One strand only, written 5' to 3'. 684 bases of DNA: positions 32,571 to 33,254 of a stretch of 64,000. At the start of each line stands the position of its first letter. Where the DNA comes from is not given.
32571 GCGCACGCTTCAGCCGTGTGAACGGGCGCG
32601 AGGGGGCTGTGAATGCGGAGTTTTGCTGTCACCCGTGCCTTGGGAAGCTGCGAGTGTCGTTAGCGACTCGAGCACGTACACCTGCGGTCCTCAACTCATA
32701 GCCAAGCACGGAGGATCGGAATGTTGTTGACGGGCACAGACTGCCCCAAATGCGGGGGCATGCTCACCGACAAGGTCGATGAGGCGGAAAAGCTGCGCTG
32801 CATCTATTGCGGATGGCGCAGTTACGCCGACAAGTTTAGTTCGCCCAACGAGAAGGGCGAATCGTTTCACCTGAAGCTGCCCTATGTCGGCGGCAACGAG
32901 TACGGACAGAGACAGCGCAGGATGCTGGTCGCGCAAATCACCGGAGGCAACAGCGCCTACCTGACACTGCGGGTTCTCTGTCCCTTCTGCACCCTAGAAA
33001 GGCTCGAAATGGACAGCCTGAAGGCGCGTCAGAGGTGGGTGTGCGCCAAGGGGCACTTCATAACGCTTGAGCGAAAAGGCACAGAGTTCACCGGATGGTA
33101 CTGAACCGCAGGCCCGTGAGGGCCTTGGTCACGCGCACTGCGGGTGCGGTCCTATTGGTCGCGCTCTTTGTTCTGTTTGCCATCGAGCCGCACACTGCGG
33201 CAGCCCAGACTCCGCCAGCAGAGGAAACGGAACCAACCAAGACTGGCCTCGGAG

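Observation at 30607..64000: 33-kb single-strand conjugation/T4SS-like locus in which only a handful of genes are recognisable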

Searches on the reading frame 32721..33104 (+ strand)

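Call 4: search_protein_families(library=pfam, max_evalue=0.01, proteins=[window:32721-33104:+])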
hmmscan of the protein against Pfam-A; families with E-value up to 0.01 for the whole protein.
window:32721-33104:+ (127 aa): 2 families
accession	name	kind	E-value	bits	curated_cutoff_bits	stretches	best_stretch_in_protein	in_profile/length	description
PF12760.12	Zn_ribbon_IS1595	-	6.6e-05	23.2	25.4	0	6-31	19-44/46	Transposase zinc-ribbon domain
PF13719.11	Zn_ribbon_5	-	0.0076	16.4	29.3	0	83-110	1-30/37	zinc-ribbon domain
